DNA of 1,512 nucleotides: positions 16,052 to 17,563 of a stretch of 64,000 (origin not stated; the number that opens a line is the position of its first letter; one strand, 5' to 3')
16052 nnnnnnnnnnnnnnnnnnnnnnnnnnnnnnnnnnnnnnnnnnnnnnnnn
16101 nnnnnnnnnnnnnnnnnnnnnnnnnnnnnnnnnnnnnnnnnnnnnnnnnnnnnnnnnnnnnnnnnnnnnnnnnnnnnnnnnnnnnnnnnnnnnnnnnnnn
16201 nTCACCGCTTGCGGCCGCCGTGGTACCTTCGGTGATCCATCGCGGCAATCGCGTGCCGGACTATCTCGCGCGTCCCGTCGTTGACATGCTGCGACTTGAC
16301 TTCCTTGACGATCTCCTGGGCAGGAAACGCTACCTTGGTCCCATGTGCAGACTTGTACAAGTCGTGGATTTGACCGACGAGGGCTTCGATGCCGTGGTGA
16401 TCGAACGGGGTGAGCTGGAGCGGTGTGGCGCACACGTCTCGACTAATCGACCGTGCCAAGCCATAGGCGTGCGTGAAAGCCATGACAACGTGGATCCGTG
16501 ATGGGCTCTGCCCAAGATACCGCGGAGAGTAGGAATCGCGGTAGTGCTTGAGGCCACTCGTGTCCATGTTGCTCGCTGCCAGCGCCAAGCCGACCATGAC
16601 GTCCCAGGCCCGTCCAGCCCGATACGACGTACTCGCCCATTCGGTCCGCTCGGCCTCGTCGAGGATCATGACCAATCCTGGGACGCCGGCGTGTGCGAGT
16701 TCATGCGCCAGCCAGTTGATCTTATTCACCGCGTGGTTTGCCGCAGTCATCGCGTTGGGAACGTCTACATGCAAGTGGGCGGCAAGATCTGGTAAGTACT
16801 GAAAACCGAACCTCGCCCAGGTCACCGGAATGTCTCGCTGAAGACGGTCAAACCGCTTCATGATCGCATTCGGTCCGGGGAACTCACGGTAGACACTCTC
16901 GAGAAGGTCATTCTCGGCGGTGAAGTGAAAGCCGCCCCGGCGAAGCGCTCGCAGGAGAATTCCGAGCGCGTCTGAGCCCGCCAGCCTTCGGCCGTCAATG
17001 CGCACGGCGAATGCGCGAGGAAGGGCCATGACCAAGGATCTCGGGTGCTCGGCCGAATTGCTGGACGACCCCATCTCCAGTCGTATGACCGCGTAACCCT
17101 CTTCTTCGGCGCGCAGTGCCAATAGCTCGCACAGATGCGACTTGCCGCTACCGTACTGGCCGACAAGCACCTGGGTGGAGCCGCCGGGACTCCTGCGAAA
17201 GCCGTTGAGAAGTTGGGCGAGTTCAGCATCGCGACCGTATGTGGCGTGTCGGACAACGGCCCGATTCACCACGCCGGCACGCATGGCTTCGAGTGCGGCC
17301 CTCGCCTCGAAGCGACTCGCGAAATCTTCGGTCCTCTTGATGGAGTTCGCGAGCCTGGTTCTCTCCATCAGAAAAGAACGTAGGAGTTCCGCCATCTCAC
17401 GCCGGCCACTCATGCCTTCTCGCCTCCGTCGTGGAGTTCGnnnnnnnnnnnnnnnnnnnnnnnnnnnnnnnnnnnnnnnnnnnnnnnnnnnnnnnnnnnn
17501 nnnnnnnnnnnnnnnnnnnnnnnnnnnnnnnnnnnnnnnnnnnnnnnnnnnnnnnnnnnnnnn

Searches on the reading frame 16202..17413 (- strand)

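Call 4: search_protein_families(library=pfam, proteins=[window:16202-17413:-], max_evalue=0.01)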
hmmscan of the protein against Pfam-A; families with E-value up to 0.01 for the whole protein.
window:16202-17413:- (403 aa): 5 families
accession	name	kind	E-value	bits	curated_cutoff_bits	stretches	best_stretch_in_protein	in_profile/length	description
PF10923.14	BrxC_BrxD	-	2.7e-16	59.9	22.2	1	36-114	5-85/414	BREX system ATP-binding protein BrxC/D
PF13191.12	AAA_16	-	5.3e-09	37.2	32.6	1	59-262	3-146/167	AAA ATPase domain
PF13401.12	AAA_22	-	6.4e-05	23.7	27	1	82-141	9-64/130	AAA domain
PF20720.3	nSTAND3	-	0.0072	16.5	27.2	0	82-113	21-52/155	Novel STAND NTPase 3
PF07728.20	AAA_5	-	0.0097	16.3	22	0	82-164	3-97/139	AAA domain (dynein-related subfamily)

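Call 6: search_protein_families(library=padloc, proteins=[window:16202-17413:-], max_evalue=0.01)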
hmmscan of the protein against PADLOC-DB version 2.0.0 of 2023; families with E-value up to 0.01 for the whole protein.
window:16202-17413:- (403 aa): 2 families
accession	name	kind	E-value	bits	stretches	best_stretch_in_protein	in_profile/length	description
PDLC02494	BrxD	-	5.3e-11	40.3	1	33-113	5-87/440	BrxD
PDLC03959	SngB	-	6.9e-10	36.6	1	34-111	8-87/439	-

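Call 7: search_protein_families(library=ncbifam, proteins=[window:16202-17413:-], max_evalue=0.01)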
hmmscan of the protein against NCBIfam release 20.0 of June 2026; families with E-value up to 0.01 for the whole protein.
window:16202-17413:- (403 aa): 2 families
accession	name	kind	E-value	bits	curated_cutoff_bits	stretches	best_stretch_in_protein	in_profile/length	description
NF033438.1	BREX_BrxD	equivalog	9.1e-11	41.5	350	1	36-113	4-83/423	BREX system ATP-binding protein BrxD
TIGR03420.1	DnaA_homol_Hda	equivalog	0.00058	19.5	194.8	1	61-135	21-92/226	DnaA regulatory inactivator Hda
